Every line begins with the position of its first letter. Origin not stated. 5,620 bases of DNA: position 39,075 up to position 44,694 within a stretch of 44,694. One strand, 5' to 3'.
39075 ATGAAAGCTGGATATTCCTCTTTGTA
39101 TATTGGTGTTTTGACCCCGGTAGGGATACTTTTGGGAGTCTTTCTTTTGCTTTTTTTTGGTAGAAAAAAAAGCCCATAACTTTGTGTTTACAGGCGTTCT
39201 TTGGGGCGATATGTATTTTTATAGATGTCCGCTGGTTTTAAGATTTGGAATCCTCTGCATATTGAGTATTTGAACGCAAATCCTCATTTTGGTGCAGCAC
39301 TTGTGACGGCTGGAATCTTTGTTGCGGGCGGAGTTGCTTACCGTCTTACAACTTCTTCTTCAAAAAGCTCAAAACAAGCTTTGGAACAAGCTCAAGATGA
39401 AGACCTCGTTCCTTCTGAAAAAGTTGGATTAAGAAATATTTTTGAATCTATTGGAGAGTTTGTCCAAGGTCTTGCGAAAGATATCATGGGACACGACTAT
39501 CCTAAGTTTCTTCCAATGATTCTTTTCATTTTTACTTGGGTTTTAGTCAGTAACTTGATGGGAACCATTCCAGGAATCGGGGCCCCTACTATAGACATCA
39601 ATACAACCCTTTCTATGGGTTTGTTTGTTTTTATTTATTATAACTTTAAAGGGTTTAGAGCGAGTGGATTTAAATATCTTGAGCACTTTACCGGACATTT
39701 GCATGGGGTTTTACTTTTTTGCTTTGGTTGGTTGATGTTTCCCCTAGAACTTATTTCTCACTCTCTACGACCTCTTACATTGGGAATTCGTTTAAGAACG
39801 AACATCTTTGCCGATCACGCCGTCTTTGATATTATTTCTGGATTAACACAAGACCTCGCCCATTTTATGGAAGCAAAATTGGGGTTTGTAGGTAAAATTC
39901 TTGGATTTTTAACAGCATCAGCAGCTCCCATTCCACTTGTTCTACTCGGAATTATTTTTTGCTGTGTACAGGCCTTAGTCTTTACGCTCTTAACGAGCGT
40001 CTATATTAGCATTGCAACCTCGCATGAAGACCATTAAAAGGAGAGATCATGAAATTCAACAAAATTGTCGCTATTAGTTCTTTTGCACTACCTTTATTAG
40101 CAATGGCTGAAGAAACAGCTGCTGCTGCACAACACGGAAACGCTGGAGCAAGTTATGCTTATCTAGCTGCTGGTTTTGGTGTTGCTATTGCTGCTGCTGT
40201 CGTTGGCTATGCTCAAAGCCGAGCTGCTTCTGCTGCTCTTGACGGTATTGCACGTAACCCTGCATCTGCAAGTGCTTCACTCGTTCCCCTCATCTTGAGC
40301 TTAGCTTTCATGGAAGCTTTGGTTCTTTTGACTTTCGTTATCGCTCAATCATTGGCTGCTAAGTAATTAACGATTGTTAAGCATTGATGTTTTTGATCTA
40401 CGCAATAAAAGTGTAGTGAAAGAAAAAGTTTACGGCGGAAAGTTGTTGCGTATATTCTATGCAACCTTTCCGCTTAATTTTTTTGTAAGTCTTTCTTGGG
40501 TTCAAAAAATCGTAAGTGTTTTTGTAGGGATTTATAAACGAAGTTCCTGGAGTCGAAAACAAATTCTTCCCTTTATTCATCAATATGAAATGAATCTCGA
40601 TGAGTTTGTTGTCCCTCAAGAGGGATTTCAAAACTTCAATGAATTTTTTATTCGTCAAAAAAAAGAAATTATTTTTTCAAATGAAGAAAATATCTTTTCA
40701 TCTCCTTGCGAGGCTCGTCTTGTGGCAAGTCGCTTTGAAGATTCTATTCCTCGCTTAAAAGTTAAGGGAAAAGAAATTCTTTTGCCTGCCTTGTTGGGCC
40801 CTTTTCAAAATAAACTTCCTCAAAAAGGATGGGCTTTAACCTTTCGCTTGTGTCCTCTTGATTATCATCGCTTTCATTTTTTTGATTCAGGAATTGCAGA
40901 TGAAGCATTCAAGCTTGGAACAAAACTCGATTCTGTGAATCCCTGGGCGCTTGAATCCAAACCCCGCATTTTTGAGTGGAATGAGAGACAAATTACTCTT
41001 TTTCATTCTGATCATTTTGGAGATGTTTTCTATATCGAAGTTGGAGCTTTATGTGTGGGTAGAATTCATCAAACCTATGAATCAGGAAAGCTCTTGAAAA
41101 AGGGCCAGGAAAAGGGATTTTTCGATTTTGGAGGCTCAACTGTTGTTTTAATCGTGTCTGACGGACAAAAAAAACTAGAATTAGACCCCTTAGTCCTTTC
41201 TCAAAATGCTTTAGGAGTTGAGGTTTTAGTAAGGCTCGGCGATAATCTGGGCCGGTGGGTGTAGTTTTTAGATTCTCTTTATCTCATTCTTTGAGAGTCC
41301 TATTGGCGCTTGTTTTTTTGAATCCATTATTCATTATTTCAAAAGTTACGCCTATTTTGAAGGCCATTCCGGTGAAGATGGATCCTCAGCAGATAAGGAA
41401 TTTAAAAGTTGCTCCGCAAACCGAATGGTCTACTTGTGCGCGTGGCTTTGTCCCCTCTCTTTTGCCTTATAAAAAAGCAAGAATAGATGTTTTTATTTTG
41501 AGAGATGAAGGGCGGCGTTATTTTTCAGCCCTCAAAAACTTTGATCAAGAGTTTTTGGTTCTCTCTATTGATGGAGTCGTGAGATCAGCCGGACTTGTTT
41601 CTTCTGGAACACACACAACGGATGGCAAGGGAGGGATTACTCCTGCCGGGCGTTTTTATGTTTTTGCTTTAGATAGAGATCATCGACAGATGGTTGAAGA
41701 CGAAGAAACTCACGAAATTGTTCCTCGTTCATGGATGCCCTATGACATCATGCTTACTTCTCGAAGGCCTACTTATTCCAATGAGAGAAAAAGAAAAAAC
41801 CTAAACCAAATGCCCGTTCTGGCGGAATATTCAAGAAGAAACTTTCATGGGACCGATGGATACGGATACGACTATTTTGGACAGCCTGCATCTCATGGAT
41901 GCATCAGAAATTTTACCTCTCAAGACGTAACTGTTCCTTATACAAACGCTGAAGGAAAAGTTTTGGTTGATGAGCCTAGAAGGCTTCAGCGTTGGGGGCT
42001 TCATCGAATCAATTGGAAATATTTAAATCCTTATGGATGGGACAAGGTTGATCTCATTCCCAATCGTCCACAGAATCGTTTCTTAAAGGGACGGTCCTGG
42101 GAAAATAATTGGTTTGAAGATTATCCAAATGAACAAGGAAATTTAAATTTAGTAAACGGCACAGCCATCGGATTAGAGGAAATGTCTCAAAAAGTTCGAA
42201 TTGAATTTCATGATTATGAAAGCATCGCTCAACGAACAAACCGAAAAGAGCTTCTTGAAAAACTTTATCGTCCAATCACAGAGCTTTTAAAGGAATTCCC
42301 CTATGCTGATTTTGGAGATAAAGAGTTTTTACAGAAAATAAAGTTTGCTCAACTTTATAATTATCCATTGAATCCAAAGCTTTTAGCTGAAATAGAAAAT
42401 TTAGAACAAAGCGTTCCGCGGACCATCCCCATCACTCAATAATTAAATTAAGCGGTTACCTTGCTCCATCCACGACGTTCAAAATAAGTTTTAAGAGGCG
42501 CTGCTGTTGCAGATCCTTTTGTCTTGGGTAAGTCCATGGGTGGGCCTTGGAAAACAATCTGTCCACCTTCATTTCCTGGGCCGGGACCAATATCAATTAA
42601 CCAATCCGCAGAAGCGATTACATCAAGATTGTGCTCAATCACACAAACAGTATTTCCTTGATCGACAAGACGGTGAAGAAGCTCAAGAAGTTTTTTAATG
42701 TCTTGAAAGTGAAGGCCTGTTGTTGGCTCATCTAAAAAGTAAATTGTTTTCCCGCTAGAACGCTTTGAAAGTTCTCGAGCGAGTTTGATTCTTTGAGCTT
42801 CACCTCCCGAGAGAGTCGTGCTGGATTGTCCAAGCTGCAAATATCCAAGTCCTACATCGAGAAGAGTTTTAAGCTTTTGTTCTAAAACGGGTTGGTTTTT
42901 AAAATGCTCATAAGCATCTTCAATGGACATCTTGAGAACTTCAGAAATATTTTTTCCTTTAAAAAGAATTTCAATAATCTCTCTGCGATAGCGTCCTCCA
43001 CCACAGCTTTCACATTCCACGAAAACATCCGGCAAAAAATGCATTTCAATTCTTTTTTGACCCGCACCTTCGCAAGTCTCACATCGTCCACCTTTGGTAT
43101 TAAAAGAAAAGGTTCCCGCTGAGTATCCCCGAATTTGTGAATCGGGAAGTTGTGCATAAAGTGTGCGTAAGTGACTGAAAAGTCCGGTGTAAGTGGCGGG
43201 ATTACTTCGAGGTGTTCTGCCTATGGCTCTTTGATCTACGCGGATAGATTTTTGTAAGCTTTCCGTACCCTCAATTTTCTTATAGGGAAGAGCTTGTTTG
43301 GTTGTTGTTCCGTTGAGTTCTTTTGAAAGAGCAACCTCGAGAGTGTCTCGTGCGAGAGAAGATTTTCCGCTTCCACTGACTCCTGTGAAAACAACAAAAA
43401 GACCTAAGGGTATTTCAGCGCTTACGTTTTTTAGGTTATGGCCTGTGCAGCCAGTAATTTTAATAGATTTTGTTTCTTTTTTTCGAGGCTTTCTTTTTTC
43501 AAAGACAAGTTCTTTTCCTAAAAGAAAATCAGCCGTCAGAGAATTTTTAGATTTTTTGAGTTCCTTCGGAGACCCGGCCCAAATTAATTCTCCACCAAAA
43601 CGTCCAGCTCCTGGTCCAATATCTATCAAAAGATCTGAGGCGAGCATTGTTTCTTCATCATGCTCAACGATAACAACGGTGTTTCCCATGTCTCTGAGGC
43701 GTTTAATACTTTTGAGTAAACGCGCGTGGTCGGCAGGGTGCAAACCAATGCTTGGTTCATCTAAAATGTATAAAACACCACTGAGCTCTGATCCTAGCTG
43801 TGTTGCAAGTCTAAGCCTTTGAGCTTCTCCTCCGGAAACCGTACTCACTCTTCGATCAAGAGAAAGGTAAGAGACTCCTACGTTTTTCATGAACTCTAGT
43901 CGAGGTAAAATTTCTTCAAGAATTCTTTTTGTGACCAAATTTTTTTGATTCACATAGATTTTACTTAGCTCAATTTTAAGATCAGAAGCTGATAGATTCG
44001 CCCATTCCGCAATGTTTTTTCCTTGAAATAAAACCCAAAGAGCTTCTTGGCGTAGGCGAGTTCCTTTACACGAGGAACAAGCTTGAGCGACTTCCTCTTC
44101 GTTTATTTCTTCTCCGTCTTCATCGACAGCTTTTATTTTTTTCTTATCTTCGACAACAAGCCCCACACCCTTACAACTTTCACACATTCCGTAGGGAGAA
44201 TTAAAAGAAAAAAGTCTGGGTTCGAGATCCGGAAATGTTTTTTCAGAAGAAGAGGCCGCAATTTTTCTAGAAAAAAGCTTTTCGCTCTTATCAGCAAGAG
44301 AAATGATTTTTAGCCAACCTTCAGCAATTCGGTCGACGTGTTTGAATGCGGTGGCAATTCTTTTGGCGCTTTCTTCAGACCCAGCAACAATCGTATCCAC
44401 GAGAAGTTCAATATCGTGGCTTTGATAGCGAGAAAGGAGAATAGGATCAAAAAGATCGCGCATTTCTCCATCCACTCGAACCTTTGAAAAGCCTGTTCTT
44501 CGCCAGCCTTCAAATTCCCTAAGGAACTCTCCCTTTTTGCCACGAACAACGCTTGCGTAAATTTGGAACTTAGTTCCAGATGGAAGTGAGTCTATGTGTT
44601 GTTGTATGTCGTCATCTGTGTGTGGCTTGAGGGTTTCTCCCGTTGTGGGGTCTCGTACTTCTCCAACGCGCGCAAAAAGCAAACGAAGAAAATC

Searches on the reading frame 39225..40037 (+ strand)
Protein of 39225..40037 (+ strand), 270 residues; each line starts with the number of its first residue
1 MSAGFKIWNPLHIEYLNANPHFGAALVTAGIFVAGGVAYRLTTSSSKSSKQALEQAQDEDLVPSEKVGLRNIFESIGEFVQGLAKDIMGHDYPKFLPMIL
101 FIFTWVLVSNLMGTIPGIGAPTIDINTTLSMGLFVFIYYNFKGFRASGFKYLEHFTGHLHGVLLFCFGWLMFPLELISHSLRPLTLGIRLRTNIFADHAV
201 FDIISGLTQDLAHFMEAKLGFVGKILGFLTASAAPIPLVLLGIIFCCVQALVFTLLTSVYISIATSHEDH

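Call 45: search_protein_families(library=pfam, proteins=[window:39225-40037:+], max_evalue=0.00001)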
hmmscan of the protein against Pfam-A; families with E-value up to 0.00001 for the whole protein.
window:39225-40037:+ (270 aa): 1 family
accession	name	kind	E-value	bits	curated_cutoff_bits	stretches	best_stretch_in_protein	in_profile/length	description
PF00119.25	ATP-synt_A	-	5.1e-47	161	33.9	1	67-262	29-217/217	ATP synthase A chain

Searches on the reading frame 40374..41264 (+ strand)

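Call 45: search_protein_families(library=pfam, proteins=[window:40374-41264:+], max_evalue=0.00001)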
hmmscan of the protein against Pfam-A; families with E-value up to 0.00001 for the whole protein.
window:40374-41264:+ (296 aa): 1 family
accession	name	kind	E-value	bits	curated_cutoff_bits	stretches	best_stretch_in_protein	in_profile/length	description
PF02666.20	PS_Dcarbxylase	-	8.3e-37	127.2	22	1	88-268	1-178/198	Phosphatidylserine decarboxylase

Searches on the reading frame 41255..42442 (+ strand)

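Call 46: search_protein_families(library=pfam, proteins=[window:41255-42442:+], max_evalue=0.00001)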
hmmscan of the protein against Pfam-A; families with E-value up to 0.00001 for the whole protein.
window:41255-42442:+ (395 aa): 1 family
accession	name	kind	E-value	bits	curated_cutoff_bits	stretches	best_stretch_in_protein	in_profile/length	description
PF03734.19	YkuD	-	1.1e-07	33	23.4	1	102-225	15-131/146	L,D-transpeptidase catalytic domain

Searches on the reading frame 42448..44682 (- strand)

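Call 46: search_protein_families(library=pfam, proteins=[window:42448-44682:-], max_evalue=0.00001)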
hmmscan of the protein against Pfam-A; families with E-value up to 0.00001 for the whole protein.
window:42448-44682:- (744 aa): 4 families
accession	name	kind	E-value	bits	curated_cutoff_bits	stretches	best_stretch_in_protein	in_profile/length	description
PF17760.6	UvrA_inter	-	1.9e-22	79.6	23.3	1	22-126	2-105/109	UvrA interaction domain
PF00005.33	ABC_tran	-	1.8e-15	58.2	25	0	599-655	84-137/137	ABC transporter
PF13304.12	AAA_21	-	1e-07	32.8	27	0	642-672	256-285/304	AAA domain, putative AbiEii toxin, Type IV TA system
PF02463.25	SMC_N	-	6.3e-07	29.5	40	0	620-697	133-210/220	RecF/RecN/SMC N terminal domain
